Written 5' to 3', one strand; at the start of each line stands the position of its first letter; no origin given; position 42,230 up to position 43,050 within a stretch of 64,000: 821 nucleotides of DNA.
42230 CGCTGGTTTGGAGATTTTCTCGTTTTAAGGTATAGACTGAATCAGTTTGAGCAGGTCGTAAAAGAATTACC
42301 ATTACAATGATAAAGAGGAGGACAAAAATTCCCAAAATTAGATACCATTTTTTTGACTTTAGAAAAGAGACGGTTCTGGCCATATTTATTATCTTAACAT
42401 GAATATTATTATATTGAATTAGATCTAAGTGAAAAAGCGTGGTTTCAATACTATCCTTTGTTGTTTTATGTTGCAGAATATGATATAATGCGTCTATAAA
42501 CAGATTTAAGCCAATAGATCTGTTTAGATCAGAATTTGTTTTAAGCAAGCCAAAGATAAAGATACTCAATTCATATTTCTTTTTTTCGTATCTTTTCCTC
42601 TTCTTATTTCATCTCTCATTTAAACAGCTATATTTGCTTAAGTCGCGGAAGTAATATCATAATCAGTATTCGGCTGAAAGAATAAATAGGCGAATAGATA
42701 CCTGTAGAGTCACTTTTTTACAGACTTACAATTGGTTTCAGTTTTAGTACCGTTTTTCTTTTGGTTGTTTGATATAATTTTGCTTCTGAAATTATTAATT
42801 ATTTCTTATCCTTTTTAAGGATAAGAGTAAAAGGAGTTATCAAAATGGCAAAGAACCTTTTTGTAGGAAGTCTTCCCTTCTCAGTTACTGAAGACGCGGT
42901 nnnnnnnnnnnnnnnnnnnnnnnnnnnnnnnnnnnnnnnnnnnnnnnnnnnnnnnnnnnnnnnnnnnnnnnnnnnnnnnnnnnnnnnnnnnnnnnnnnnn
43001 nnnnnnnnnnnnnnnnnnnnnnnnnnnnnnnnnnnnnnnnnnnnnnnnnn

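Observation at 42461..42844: Second copy of the leader element, plus a hairpin abutting the Shine-Dalgarno of the RRM RNA-binding protein gene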

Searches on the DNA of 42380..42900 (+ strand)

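Call 8: search_rna_families(source=window, start=42380, end=42900, threshold=evalue, max_evalue=10, show_alignments=3)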
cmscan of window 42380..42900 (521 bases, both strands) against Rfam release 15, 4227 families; matches with E-value up to 10: 4.
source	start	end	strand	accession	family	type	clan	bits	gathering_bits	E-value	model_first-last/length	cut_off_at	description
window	42486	42536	+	RF03867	mir-4081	Gene; miRNA;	-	20.7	70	0.28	1-51/51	no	mir-4081 microRNA precursor family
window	42545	42607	-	RF01666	rox2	Cis-reg;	-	18.2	55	2.6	1-71/71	no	Drosophila rox2 ncRNA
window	42396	42472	+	RF00574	SNORD69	Gene; snRNA; snoRNA; CD-box;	-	15.9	37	6.1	1-77/77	no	Small nucleolar RNA SNORD69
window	42442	42490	-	RF01348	CRISPR-DR38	Gene; CRISPR;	-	15.9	44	6.8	1-35/35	no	CRISPR RNA direct repeat element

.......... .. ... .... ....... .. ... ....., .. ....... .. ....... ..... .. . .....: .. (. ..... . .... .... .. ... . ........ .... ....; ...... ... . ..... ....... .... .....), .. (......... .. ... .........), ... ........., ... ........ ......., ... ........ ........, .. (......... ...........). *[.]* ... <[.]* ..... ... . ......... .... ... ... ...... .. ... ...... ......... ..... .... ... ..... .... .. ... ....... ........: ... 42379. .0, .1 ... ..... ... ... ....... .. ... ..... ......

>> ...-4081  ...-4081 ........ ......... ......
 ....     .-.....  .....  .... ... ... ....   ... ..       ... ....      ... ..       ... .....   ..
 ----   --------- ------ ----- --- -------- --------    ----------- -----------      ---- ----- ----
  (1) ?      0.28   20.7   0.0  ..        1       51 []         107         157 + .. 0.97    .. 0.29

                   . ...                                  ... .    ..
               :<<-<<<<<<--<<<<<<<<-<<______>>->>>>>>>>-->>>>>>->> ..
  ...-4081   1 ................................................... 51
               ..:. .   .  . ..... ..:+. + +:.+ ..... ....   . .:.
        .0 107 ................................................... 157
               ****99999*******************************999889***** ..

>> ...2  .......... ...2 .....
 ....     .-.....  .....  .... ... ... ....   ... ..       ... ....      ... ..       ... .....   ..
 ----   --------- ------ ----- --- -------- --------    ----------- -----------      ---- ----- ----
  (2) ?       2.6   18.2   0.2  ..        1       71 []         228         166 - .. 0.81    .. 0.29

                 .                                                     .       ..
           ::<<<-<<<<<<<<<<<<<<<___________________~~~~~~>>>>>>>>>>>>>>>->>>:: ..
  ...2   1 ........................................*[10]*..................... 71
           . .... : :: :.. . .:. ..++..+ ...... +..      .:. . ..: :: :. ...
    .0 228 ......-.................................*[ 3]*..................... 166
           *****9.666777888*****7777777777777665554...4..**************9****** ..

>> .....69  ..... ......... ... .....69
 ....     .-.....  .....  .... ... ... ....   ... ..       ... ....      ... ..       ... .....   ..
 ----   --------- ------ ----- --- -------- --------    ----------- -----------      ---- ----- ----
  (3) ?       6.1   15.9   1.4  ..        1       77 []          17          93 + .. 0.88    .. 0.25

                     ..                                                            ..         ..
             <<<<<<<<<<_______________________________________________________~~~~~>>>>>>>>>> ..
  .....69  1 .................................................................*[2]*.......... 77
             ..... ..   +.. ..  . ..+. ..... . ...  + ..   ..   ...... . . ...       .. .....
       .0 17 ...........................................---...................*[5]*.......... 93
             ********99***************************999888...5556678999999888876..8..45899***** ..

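Call 25: build_rna_model(alignment_id=A2)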
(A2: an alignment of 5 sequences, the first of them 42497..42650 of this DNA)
Model R1 built from alignment A2 (5 sequences, 156 columns); structure: RNAalifold consensus.
model positions 145; base pairs 46; branch points 0; effective number of sequences 1.34; information 0.59 bits per position. Calibrated on 0.2 Mb of random sequence (short: E-values are rough).
structure used (alignment columns):
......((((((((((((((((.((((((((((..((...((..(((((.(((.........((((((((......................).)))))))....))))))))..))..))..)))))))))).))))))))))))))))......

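Call 26: search_with_rna_model(model_id=R1, sources=[window, L006, L007, L008, L009, L010, L011, L012, L013, L014, L015, L016, L017, L018, L019, L020, L021, L022, L023, L024, L025, L026, L027, L028, L029, L030, L031, L032, L033, L034, L035, L036, L037, L038, L039, L040, L041, L042, L043, L044, L045, L046, L047, L048, L049, L050, L051, L052, L053, L054, L055, L056, L057, L058, L059, L060, L061, L062, L063, L064, L065, L066, L067, L068, L069, L070, L071, L072, L073, L074, L075, L076, L077, L078, L079, L080, L081, L082, L083, L084, L085], max_evalue=1)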
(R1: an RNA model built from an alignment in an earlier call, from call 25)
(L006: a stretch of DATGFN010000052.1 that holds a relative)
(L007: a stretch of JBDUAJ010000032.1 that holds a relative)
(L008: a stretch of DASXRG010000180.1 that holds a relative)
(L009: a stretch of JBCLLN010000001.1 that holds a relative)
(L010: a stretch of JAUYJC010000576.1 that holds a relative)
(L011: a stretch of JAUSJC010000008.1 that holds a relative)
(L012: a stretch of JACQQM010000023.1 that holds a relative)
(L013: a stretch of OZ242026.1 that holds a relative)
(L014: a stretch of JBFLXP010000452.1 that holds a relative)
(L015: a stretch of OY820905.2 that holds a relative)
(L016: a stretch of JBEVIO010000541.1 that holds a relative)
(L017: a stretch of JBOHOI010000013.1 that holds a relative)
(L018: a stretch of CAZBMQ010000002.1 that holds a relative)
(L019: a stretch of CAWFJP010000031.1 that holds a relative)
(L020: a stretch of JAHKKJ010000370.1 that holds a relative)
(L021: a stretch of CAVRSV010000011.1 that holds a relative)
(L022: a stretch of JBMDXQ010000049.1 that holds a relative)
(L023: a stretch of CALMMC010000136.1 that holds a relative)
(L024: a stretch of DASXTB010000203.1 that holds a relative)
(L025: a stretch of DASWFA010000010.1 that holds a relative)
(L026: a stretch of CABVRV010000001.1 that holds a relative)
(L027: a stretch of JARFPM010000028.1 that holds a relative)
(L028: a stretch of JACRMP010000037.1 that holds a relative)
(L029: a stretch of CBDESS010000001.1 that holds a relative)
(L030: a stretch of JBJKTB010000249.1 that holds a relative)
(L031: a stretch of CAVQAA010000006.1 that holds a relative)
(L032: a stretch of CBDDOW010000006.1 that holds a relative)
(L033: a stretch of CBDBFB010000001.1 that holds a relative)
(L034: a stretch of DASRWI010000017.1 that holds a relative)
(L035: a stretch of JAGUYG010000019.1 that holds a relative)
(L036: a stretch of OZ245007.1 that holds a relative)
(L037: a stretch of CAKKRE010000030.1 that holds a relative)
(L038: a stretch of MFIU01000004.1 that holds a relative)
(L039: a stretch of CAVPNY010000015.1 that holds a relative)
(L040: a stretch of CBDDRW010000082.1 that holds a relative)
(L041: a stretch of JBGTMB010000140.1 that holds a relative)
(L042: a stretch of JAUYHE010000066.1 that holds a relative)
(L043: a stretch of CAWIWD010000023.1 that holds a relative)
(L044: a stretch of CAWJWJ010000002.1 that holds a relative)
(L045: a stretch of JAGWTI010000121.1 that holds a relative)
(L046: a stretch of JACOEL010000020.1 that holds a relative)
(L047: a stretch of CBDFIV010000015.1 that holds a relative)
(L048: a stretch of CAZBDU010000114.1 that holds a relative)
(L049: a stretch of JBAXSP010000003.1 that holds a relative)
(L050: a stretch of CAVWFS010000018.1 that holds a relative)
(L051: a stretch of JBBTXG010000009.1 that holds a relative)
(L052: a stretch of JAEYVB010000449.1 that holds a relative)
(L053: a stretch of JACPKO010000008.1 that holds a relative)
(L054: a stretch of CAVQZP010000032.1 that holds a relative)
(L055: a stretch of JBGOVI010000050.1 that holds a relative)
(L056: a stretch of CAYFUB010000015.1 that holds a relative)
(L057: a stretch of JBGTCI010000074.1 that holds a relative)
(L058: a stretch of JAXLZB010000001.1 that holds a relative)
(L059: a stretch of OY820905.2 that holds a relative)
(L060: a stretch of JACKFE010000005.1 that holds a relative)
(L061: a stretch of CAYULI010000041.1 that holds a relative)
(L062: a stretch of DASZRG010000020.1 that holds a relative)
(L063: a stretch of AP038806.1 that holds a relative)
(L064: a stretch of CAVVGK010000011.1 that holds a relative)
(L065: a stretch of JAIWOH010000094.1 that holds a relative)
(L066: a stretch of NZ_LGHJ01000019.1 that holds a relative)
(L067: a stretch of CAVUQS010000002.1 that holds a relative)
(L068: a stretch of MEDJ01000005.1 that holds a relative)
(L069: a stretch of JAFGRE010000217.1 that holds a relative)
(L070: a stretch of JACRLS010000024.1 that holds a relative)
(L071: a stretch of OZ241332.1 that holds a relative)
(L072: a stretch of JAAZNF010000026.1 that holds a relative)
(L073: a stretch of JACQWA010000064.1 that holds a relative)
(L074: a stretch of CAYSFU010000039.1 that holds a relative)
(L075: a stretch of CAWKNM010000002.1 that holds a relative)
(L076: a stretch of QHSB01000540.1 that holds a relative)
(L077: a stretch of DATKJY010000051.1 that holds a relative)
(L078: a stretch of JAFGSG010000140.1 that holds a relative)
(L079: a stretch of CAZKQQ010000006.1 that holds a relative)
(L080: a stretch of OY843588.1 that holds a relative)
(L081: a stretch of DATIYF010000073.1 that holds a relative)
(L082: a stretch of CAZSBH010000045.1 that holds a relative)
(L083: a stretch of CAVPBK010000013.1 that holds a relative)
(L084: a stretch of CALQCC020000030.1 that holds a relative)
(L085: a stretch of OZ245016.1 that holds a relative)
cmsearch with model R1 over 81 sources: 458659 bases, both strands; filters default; matches with E-value up to 1: 4.
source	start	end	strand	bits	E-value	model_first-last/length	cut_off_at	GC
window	42497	42648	+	141.3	1.5e-29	1-145/145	no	0.3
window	23729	23873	+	136.9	1.6e-28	1-145/145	no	0.3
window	23730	23875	-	45.6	2.8e-07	1-145/145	no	0.3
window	42499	42650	-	42.2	1.8e-06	1-145/145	no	0.3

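Call 28: search_with_rna_model(model_id=R1, sources=[L086, L088, L091, L093, L094, L095, L096, L097, L098, L099, L100, L101, L102, L103, L104, L105, L106, L107, L108, L109, L110, L111, L112, L113, L114, L115, L116, L117, L118, L119, L120, L121, L122, L123, L124, L125, L126, L127, L128, L129, L130, L131, L132, L133, L134, L135, L136, L137, L138, L139, L140, L141, L142, L143, L144, L145, L146, L147, L148, L149, L150, L151, L152, L153, L154, L155, L156, L157, L158, L159, L160, L161, L162, L163, L164, L165, L166, L167, L168, L169, L170, L171, L172, window], max_evalue=0.01, make_alignment=true)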
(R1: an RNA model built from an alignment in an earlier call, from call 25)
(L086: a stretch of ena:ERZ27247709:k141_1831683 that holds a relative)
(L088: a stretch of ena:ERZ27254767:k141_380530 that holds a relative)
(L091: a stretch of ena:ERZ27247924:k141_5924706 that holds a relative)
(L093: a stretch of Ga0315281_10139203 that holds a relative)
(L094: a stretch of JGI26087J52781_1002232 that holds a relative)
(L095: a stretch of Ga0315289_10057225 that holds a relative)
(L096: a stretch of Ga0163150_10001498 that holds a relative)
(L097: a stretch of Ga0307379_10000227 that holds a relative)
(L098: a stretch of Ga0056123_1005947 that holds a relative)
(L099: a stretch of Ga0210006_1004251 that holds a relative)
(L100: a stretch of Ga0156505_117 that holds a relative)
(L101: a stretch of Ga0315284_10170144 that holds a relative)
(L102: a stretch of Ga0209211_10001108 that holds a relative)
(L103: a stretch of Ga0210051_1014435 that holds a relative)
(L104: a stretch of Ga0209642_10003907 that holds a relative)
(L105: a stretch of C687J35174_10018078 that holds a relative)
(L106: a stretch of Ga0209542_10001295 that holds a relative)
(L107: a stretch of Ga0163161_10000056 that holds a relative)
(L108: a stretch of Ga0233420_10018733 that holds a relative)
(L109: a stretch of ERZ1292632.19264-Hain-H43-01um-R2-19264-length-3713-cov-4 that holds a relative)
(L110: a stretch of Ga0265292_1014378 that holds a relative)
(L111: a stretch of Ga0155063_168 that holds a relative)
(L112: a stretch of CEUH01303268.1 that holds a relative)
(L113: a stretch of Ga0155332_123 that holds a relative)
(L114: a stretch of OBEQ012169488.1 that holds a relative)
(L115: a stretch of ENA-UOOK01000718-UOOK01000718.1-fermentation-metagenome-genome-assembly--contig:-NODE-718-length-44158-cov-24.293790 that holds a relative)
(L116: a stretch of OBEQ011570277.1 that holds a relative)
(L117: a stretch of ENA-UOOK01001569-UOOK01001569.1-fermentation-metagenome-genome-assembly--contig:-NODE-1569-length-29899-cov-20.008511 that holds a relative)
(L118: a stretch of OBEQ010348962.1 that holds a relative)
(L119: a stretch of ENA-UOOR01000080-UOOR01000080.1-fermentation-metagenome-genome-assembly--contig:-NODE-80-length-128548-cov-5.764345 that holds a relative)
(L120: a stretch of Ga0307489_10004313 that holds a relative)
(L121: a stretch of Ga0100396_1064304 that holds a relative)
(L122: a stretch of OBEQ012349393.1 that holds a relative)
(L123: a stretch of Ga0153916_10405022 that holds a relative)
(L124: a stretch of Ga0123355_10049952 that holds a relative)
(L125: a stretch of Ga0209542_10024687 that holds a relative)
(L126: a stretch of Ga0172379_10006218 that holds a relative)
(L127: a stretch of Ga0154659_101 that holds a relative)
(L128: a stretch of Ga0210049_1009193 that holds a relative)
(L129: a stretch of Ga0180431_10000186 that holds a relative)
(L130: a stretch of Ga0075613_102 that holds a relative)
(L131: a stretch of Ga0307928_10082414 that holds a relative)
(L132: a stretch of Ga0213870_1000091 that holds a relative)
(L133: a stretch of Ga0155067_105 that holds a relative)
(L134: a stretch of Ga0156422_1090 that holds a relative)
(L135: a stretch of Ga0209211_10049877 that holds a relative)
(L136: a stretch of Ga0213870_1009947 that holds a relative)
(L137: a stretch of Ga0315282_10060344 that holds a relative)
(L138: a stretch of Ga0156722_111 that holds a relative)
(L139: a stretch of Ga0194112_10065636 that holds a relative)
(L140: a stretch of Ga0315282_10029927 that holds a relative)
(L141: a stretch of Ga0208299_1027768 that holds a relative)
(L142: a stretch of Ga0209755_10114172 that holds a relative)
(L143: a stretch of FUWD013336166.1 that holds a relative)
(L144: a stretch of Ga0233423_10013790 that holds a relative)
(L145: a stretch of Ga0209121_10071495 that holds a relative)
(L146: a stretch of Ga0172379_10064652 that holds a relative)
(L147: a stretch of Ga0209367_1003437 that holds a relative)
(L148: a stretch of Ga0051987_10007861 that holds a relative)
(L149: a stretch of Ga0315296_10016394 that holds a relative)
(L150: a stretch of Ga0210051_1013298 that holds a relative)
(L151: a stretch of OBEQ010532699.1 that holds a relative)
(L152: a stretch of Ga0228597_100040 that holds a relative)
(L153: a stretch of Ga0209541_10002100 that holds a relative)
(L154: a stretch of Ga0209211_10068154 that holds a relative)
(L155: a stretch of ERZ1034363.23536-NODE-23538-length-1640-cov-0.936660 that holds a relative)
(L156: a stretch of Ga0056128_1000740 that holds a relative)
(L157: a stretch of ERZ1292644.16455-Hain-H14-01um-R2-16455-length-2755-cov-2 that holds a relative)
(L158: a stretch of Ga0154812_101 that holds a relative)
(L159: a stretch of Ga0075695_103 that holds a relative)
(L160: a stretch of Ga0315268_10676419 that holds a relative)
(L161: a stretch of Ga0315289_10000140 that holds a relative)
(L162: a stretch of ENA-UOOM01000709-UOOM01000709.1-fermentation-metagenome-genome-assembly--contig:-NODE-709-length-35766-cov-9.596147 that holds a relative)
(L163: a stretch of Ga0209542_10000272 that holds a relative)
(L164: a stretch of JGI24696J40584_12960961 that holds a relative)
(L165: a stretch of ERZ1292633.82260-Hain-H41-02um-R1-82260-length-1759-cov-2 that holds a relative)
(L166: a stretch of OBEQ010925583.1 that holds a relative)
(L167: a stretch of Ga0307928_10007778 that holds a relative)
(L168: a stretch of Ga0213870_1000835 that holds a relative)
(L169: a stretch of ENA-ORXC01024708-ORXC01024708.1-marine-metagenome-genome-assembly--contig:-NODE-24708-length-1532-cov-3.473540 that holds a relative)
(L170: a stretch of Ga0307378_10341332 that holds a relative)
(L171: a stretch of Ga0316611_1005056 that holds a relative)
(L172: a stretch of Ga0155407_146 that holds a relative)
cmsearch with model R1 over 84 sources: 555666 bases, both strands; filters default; matches with E-value up to 0.01: 124.
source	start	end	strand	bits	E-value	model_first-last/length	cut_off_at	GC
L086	1806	1950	+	151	1e-31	1-145/145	no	0.28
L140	3258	3402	-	151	1e-31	1-145/145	no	0.28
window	42497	42648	+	141.3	1.8e-29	1-145/145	no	0.3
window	23729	23873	+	136.9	1.9e-28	1-145/145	no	0.3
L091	1830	1974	+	130.6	5.8e-27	1-145/145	no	0.25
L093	1947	2091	+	130.6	5.8e-27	1-145/145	no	0.25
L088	1805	1950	+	129.1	1.3e-26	1-145/145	no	0.23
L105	4807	4952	+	129.1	1.3e-26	1-145/145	no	0.23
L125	892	1037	+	129.1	1.3e-26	1-145/145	no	0.23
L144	1487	1629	-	122.1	5.5e-25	1-145/145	no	0.27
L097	1344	1487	-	105.9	3.2e-21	1-145/145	no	0.28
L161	4793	4943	+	105.1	4.9e-21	1-145/145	no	0.27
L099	3758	3901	-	98.1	2.1e-19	1-145/145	no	0.25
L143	713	858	-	96.3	5.6e-19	1-145/145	no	0.27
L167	3920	4065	-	96.3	5.6e-19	1-145/145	no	0.27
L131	798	942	+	95.3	9.2e-19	1-145/145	no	0.25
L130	774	921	+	94.6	1.4e-18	1-145/145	no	0.27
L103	6320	6466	-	94.4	1.5e-18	1-145/145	no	0.31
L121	273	419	+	94.4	1.5e-18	1-145/145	no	0.31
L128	1899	2045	+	94.4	1.5e-18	1-145/145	no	0.31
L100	51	204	-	94.4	1.5e-18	1-145/145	no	0.33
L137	3274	3416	-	94.1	1.8e-18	1-145/145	no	0.26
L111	2372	2514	+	94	1.9e-18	1-145/145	no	0.26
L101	696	841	-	92.4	4.4e-18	1-145/145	no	0.29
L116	1628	1775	+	91.8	6e-18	1-145/145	no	0.26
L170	941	1084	+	90.2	1.5e-17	1-145/145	no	0.24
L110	2593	2734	+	89.7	1.9e-17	1-145/145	no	0.29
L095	3544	3689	+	88.8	3e-17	1-145/145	no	0.27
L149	3734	3879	-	88.8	3e-17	1-145/145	no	0.27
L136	90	228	-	88.8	3.1e-17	1-145/145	no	0.27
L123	705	859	+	88.6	3.3e-17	1-145/145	no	0.31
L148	2747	2894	+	88.1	4.4e-17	1-145/145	no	0.28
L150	3389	3536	-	88.1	4.4e-17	1-145/145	no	0.28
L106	8499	8649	-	87.8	5.3e-17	1-145/145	no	0.3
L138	3870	4017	+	86.7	9.6e-17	1-145/145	no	0.33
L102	4077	4231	-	86.6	1e-16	1-145/145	no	0.31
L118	1125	1276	-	86.4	1.1e-16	1-145/145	no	0.28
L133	5564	5713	-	85.8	1.5e-16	1-145/145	no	0.25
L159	3272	3421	+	85.7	1.6e-16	1-145/145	no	0.24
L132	515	660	+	85.5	1.8e-16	1-145/145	no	0.28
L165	1000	1145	+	84.8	2.6e-16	1-145/145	no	0.22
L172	2762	2910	+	82.4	9.3e-16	1-145/145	no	0.23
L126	1116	1262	+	81.9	1.2e-15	1-145/145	no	0.27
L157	484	630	+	80.5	2.6e-15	1-145/145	no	0.31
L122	388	541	-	79.9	3.6e-15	1-145/145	no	0.31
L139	672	820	+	79.4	4.8e-15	1-145/145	no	0.27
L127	511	658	-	76.9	1.8e-14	1-145/145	no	0.23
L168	14012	14159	-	76.8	1.9e-14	1-145/145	no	0.24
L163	2641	2790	+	76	2.9e-14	1-145/145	no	0.24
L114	446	599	+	75.5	3.8e-14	1-145/145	no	0.29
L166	9515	9669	-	75.5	3.9e-14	1-145/145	no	0.3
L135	1508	1655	+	68.2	2e-12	1-145/145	no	0.27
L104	3375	3514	+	67.3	3.1e-12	1-145/145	no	0.26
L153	13007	13146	+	67.3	3.1e-12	1-145/145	no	0.26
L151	2494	2645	+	67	3.7e-12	1-145/145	no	0.28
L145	1188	1332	+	65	1.1e-11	1-145/145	no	0.23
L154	511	652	-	64.1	1.7e-11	1-145/145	no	0.29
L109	2538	2681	+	62.6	3.9e-11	1-145/145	no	0.31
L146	127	278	-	59.6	1.9e-10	1-145/145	no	0.35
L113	5252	5398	+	58.9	2.8e-10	1-145/145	no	0.24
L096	3133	3292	-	58.8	2.9e-10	1-145/145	no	0.28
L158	5461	5613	-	56.6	9.7e-10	1-145/145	no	0.37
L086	1808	1952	-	54.9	2.4e-09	1-145/145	no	0.28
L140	3256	3400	+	54.9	2.4e-09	1-145/145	no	0.28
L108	704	860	-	52.6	8.1e-09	1-145/145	no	0.21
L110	2595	2733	-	50.2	2.9e-08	1-145/145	no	0.28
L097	1342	1485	+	50.2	3e-08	1-145/145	no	0.28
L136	88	226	+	49.8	3.6e-08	1-145/145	no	0.26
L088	1807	1952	-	47.1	1.5e-07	1-145/145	no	0.23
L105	4809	4954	-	47.1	1.5e-07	1-145/145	no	0.23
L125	894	1039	-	47.1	1.5e-07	1-145/145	no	0.23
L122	386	539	+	46.9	1.8e-07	1-145/145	no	0.31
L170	943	1086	-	45.2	4.3e-07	1-145/145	no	0.24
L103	6322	6461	+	45.1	4.6e-07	1-145/145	no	0.3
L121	278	417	-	45.1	4.6e-07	1-145/145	no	0.3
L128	1904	2043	-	45.1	4.6e-07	1-145/145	no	0.3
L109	2540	2683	-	45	4.7e-07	1-145/145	no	0.3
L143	711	856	+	44.8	5.3e-07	1-145/145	no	0.27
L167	3918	4063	+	44.8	5.3e-07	1-145/145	no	0.27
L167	6081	6181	-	44.4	6.6e-07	1-145/145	no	0.25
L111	2374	2515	-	43.5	1.1e-06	1-145/145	no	0.25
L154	509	650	+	42.2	2.1e-06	1-145/145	no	0.29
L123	707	861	-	42.2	2.2e-06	1-145/145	no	0.3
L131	800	944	-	41.2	3.7e-06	1-145/145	no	0.26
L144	1485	1627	+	41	4.2e-06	1-145/145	no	0.26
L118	1123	1274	+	40.9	4.3e-06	1-145/145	no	0.28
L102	4074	4229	+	40.7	4.8e-06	1-145/145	no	0.31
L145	1190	1334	-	40.4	5.6e-06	1-145/145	no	0.23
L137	3272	3414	+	40.3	6e-06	1-145/145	no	0.26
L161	4795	4945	-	40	7e-06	1-145/145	no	0.28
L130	776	923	-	39.7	8.4e-06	1-145/145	no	0.27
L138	3872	4019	-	39.3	1e-05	1-145/145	no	0.32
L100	49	202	+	38.9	1.2e-05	1-145/145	no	0.33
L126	1118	1263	-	38.9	1.2e-05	1-145/145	no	0.27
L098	3731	3888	-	38.3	1.7e-05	1-145/145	no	0.3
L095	3546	3691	-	38.2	1.8e-05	1-145/145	no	0.27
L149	3732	3877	+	38.2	1.8e-05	1-145/145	no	0.27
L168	14010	14157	+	38.1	1.9e-05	1-145/145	no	0.24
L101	694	839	+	37.1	3.3e-05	1-145/145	no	0.29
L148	2749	2896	-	36.9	3.7e-05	1-145/145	no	0.28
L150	3387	3534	+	36.9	3.7e-05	1-145/145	no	0.28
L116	1630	1775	-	36.8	3.8e-05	1-145/145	no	0.25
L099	3756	3899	+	36.3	5e-05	1-145/145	no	0.24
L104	3377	3516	-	36.2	5.5e-05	1-145/145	no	0.26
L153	13009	13148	-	36.2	5.5e-05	1-145/145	no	0.26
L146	125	276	+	36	5.8e-05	1-145/145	no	0.34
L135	1509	1658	-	36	6.1e-05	1-145/145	no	0.27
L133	5562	5711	+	35.9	6.2e-05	1-145/145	no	0.25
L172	2764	2912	-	35.8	6.5e-05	1-145/145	no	0.23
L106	8497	8647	+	35.7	6.9e-05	1-145/145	no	0.29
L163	2643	2792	-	35.4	8.4e-05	1-145/145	no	0.23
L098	3729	3886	+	35.2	9e-05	1-145/145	no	0.31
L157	486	632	-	34.9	0.00011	1-145/145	no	0.31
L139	674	821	-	33.2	0.00027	1-145/145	no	0.27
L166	9512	9667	+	32.4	0.00041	1-145/145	no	0.29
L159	3274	3423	-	32.4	0.00041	1-145/145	no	0.23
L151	2496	2647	-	31.4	0.0007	1-145/145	no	0.28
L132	517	663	-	31.2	0.00077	1-145/145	no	0.29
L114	448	601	-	31.2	0.0008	1-145/145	no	0.29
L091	1832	1976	-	30.6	0.0011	1-145/145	no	0.24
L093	1949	2093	-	30.6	0.0011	1-145/145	no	0.24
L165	1002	1150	-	28.8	0.0029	1-145/145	no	0.23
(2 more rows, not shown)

Alignment A3: 124 matches aligned to the model, 325 columns, each read 5' to 3' on its own strand. Consensus structure (alignment columns), stored with it:
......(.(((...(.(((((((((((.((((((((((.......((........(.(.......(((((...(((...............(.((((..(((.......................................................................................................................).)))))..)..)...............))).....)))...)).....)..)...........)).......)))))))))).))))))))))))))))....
